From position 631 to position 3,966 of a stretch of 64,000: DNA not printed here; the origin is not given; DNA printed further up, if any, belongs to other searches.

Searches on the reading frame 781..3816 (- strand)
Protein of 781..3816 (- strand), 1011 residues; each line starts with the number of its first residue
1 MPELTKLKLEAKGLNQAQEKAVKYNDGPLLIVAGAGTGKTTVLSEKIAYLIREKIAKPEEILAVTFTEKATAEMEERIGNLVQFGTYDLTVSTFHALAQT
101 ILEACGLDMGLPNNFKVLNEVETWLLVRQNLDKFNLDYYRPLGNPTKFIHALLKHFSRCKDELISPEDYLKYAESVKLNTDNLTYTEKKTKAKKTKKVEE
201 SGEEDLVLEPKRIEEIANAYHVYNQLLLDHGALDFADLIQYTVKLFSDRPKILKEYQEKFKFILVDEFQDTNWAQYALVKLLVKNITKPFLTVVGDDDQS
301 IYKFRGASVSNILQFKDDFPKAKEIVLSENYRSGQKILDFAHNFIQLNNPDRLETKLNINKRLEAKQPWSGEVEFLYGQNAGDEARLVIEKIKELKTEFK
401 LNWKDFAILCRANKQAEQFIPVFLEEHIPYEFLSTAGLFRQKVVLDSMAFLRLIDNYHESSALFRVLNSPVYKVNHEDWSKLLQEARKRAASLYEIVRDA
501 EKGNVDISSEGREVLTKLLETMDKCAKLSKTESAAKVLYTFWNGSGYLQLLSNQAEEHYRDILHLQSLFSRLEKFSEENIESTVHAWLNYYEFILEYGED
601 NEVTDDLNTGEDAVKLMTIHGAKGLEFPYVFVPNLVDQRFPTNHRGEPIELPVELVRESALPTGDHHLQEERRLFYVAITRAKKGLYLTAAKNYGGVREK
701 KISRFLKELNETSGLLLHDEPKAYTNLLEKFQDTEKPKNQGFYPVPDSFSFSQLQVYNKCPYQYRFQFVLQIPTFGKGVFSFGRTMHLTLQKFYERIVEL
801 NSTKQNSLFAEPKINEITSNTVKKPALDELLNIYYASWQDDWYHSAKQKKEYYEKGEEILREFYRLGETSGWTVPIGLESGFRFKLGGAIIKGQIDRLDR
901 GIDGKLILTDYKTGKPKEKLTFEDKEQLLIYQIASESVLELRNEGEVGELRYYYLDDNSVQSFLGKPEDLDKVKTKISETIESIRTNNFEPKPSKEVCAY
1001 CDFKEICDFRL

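Call 83: search_protein_families(library=pfam, proteins=[window:781-3816:-], max_evalue=0.00001)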
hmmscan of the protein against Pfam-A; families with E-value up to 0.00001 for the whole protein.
window:781-3816:- (1011 aa): 6 families
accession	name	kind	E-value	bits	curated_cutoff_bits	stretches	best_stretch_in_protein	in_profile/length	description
PF00580.27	UvrD-helicase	-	1.9e-75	254.5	23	1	14-320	1-271/271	UvrD/REP helicase N-terminal domain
PF13361.12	UvrD_C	-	7.3e-56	190.5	25.6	1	325-692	1-349/350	UvrD-like helicase C-terminal domain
PF12705.13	PDDEXK_1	-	1.1e-37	130.7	22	1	748-1008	1-247/247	PD-(D/E)XK nuclease superfamily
PF13245.12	AAA_19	-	4.1e-24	85.7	25.1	1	18-305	1-134/134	AAA domain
PF13538.12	UvrD_C_2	-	2.5e-12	46.9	27.4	0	666-688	29-51/52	UvrD-like helicase C-terminal domain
PF21445.3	ADDB_N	-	4.7e-07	29.7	26.6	0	31-180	2-147/290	ADDB, N-terminal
